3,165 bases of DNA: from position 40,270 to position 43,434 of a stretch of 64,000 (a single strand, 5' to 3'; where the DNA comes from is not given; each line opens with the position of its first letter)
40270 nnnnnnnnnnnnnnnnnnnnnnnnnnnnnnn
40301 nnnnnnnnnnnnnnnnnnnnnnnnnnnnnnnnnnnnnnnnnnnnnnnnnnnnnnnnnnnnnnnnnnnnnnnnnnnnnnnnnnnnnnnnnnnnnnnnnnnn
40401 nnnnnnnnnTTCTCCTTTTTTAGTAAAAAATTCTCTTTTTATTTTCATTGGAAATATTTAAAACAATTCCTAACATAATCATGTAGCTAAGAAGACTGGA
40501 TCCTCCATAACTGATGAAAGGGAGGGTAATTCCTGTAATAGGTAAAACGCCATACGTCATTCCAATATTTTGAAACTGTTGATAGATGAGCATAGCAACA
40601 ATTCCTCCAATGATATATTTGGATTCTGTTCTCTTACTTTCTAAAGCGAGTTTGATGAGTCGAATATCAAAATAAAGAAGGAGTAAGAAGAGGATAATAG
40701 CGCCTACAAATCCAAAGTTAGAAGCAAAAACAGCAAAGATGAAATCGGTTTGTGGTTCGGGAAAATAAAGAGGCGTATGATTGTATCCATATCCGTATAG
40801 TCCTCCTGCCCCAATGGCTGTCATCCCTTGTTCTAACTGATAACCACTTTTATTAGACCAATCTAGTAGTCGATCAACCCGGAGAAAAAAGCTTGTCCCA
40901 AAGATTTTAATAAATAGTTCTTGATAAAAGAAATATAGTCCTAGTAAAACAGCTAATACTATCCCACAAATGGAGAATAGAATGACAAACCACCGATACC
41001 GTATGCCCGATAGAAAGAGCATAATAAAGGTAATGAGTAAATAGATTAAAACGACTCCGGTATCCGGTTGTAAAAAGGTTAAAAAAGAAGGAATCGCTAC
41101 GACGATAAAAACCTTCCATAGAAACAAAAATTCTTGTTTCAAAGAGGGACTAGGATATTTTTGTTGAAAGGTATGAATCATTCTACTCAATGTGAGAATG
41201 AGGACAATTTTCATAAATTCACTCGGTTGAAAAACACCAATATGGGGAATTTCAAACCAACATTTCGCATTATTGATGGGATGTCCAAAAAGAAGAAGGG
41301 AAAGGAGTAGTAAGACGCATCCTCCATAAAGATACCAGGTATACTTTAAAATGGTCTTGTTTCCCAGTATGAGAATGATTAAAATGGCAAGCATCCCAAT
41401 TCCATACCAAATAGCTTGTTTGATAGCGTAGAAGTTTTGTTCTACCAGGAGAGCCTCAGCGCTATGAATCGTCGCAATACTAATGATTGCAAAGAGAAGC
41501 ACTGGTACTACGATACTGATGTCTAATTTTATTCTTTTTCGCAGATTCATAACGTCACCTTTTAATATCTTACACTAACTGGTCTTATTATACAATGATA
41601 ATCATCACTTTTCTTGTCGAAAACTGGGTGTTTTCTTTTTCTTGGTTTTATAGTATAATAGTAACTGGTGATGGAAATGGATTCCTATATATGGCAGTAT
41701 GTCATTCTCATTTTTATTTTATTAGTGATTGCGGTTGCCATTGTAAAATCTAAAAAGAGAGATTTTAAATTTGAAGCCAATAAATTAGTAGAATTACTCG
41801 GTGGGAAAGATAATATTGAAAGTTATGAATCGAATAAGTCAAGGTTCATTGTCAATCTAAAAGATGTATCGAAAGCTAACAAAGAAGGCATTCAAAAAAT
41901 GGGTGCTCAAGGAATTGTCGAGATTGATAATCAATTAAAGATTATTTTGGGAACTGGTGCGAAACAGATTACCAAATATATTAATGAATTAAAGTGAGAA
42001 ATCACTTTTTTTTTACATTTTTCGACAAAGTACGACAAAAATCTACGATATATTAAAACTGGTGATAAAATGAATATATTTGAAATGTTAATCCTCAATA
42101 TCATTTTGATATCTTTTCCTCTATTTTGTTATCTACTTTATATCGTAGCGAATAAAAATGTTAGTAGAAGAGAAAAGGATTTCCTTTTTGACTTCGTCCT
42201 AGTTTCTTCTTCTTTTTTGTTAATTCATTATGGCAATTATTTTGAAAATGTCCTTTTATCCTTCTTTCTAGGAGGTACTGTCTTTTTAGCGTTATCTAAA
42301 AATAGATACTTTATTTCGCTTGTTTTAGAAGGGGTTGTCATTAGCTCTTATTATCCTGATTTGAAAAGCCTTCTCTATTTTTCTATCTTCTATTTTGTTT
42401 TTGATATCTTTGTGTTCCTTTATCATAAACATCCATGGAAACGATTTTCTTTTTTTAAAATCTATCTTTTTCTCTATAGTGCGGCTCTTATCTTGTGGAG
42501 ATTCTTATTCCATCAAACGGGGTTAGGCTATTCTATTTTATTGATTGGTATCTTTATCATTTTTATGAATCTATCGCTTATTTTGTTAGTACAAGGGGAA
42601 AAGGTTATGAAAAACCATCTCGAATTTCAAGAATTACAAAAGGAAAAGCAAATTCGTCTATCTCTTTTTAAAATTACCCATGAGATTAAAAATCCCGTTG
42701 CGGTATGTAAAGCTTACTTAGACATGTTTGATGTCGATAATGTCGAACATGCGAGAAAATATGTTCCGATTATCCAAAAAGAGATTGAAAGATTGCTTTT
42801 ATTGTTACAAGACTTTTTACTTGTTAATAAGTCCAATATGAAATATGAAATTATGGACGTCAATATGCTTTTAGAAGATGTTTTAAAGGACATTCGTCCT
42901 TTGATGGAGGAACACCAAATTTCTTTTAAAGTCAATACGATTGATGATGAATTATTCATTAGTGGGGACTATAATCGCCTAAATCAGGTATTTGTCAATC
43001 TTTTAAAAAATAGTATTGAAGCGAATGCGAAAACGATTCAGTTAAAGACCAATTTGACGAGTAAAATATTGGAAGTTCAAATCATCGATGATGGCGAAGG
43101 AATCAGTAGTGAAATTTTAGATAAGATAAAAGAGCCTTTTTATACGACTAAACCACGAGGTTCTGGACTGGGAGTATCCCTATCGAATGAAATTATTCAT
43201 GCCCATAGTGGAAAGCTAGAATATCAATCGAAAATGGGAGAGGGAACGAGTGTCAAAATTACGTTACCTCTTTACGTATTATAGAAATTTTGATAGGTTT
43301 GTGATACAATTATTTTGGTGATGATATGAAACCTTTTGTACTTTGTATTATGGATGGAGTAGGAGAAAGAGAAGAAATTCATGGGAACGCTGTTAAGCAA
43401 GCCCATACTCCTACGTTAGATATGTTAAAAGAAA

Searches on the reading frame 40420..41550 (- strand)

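Call 67: search_protein_families(library=pfam, proteins=[window:40420-41550:-], max_evalue=0.0001)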
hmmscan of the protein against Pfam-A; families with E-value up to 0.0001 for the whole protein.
window:40420-41550:- (376 aa): 1 family
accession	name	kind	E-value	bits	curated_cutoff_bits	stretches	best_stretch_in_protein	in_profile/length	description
PF01098.24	FTSW_RODA_SPOVE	-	5.7e-74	249.7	26.4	1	19-371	16-355/356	Cell cycle protein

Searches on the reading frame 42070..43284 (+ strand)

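Call 67: search_protein_families(library=pfam, proteins=[window:42070-43284:+], max_evalue=0.0001)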
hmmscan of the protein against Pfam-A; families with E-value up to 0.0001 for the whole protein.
window:42070-43284:+ (404 aa): 3 families
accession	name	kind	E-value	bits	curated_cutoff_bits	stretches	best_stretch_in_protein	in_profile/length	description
PF02518.31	HATPase_c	-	3.6e-22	79.3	26.4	1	299-401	1-109/111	Histidine kinase-, DNA gyrase B-, and HSP90-like ATPase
PF00512.31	HisKA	-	5.2e-09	36.5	26.9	1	202-254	9-62/66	His Kinase A (phospho-acceptor) domain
PF13589.12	HATPase_c_3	-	1.1e-06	29.2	25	1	304-352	3-52/137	Histidine kinase-, DNA gyrase B-, and HSP90-like ATPase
